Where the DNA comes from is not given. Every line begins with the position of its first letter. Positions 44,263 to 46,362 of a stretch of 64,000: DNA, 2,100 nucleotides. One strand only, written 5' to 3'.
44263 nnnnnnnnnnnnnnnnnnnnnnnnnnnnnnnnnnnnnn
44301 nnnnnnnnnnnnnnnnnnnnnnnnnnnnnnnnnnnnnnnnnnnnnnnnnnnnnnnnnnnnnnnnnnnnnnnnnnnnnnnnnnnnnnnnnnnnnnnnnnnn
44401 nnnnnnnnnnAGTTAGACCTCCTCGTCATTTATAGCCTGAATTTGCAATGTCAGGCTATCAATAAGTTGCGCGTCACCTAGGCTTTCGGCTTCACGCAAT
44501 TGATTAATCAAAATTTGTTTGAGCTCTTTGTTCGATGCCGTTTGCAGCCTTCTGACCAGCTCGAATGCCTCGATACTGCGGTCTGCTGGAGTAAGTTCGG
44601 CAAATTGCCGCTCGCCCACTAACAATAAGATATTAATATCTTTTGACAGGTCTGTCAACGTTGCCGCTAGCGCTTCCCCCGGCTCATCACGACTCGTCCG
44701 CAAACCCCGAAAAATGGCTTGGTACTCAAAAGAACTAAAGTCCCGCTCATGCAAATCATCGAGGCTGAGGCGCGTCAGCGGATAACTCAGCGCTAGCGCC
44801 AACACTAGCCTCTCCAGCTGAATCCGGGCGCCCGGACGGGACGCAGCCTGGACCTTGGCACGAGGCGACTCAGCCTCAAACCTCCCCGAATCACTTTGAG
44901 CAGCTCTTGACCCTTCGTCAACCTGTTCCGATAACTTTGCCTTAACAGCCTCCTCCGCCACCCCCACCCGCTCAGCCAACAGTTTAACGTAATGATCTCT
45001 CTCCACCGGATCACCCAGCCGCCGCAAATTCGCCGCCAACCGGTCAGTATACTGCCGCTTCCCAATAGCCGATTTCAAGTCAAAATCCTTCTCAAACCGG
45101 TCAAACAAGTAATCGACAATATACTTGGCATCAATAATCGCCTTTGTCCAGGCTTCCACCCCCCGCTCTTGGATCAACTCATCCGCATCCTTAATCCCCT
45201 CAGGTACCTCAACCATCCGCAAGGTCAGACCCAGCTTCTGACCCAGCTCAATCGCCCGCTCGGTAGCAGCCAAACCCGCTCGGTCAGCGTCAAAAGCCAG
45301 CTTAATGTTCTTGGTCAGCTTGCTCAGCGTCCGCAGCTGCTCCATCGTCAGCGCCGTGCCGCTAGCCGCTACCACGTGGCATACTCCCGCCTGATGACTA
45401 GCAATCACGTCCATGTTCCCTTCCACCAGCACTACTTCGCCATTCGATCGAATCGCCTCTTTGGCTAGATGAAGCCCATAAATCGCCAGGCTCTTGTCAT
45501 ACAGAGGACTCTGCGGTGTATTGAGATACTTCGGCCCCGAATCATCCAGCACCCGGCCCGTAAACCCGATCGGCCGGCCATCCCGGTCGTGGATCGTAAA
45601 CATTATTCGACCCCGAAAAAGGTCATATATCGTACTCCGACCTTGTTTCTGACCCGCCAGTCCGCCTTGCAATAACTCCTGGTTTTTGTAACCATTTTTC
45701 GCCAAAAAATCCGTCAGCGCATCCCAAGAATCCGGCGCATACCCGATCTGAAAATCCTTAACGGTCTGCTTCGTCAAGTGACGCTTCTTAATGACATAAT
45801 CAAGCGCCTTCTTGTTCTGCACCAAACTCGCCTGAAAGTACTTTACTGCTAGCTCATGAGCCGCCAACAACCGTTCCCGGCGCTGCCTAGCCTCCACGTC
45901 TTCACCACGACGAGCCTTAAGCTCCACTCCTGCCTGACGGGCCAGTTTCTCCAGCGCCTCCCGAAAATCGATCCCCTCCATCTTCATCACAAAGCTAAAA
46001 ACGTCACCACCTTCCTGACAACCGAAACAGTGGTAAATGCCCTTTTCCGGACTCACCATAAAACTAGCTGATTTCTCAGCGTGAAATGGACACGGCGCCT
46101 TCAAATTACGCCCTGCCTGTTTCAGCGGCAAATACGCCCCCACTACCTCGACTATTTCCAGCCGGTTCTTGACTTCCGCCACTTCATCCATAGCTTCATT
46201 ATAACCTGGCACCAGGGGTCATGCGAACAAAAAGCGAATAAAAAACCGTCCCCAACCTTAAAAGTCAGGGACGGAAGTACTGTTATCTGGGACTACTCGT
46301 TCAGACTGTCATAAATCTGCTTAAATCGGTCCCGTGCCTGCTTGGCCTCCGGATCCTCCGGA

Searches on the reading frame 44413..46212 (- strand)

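Call 41: search_protein_families(library=pfam, proteins=[window:44413-46212:-], max_evalue=0.00001)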
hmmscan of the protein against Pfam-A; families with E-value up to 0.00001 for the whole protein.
window:44413-46212:- (599 aa): 7 families
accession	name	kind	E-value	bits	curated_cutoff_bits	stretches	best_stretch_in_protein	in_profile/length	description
PF08275.17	DNAG_N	-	5.6e-37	127.1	26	1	125-251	1-128/128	DNA primase catalytic core, N-terminal domain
PF01807.25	Zn_ribbon_DnaG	-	8.5e-35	118.9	24.9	1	10-100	5-95/98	CHC2 zinc finger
PF13155.12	Toprim_2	-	2.3e-20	73.2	22.1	1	261-347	1-88/88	Toprim-like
PF13662.12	Toprim_4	-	4.3e-15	56.1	25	1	258-332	1-82/85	Toprim domain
PF10410.14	DnaB_bind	-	1.5e-13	51.2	20.6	1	367-421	2-56/56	DnaB-helicase binding domain of primase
PF01751.28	Toprim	-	5.7e-12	46.1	23.1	1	259-326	1-86/96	Toprim domain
PF13362.12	Toprim_3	-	1.6e-06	28.9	27.2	1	260-351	2-93/95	Toprim domain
